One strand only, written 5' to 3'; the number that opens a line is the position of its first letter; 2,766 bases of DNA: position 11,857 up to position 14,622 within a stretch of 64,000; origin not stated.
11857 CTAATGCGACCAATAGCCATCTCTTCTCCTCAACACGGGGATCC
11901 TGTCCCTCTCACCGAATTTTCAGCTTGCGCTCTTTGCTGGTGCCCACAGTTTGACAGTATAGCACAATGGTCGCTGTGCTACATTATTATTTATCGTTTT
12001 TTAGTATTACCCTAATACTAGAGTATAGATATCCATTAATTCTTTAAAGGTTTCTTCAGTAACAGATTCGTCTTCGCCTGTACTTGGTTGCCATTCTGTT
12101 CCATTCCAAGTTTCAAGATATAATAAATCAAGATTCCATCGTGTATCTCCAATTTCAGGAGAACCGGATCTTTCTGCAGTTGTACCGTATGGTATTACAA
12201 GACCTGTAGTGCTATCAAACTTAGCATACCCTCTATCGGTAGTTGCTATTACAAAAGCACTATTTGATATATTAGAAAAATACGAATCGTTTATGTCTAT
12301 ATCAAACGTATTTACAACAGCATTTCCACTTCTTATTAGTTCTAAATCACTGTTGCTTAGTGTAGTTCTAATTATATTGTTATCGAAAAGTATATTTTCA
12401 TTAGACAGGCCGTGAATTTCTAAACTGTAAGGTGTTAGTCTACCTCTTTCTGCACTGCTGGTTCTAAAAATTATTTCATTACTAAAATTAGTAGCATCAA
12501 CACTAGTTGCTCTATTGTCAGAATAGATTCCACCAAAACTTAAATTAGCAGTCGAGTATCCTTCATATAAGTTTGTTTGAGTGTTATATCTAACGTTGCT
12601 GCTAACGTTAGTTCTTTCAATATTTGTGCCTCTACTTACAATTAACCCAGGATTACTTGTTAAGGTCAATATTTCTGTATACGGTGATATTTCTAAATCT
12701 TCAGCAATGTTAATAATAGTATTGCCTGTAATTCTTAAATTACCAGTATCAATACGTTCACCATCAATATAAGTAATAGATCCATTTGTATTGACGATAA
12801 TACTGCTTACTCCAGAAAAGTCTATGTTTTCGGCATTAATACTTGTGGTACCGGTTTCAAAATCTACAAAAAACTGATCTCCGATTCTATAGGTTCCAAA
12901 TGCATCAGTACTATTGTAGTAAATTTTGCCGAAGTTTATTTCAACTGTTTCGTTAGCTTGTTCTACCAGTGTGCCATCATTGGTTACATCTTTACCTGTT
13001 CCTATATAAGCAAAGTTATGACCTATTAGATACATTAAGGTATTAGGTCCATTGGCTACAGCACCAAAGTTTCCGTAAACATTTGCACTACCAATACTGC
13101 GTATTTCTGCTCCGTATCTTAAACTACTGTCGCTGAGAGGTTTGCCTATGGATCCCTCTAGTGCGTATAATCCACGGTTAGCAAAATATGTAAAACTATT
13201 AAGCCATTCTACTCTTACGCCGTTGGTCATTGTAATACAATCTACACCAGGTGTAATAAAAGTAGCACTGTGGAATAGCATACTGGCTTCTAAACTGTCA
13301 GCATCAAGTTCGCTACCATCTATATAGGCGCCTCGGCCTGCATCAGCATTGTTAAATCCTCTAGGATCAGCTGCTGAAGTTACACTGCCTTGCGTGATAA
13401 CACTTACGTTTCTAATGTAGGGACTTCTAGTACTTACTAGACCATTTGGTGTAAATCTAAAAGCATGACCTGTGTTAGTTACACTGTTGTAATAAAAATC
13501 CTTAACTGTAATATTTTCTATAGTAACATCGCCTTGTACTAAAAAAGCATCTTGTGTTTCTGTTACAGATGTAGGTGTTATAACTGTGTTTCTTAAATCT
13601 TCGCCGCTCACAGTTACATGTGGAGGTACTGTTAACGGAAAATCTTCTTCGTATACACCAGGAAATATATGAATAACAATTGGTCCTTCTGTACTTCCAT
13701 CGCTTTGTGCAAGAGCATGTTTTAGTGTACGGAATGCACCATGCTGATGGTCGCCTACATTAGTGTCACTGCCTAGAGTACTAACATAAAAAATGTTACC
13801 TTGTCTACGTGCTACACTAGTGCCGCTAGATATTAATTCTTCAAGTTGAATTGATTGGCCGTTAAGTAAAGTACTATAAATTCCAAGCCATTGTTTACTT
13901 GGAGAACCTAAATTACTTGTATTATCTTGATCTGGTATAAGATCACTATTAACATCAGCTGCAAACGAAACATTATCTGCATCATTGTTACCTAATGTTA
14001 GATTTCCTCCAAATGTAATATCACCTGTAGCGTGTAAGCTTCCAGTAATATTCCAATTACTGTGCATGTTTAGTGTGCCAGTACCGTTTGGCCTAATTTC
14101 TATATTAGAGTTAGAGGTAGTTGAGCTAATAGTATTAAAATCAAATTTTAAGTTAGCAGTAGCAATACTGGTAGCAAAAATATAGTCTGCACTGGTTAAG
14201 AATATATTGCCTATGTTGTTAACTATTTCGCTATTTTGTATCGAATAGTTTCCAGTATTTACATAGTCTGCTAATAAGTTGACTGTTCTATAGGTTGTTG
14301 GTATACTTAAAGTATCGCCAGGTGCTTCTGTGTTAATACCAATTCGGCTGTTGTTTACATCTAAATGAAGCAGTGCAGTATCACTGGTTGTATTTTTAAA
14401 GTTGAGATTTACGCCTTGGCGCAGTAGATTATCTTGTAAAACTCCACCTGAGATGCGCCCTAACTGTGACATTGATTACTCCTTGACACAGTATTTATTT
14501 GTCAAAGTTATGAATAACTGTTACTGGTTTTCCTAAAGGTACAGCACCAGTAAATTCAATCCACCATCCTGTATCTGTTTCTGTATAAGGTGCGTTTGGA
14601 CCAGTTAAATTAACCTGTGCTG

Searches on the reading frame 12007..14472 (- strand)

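Call 68: search_protein_families(library=phrogs, proteins=[window:12007-14472:-], max_evalue=0.00001)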
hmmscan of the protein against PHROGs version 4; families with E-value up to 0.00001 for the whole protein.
window:12007-14472:- (821 aa): 11 families
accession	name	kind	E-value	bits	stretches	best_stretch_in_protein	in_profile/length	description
phrog_13163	-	tail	1.4e-99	335.3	2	201-441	216-464/976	baseplate wedge subunit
phrog_32294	-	tail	1.5e-87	294.9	2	218-448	64-296/2435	baseplate wedge subunit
phrog_1469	-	tail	1.2e-61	209.2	2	220-436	227-447/2607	baseplate wedge subunit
phrog_19601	-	tail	1.4e-60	205.8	2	222-438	348-568/2043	baseplate wedge subunit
phrog_9851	-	tail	3.8e-26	92.2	3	482-562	954-1039/1092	tail fiber protein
phrog_17885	-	tail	1.3e-18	67.4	1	222-427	60-257/1002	tail fiber protein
phrog_25721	-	unknown function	3.4e-08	33.9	1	747-795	30-78/340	-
phrog_6005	-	head and packaging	3.7e-08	32.4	1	549-649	1163-1261/1512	virion structural protein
phrog_2803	-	unknown function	2.2e-07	31.4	1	720-798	13-83/311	-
phrog_1325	-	unknown function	4.5e-07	30.6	1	745-797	29-81/334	-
phrog_24138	-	unknown function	4e-06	27.3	0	748-796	31-79/347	-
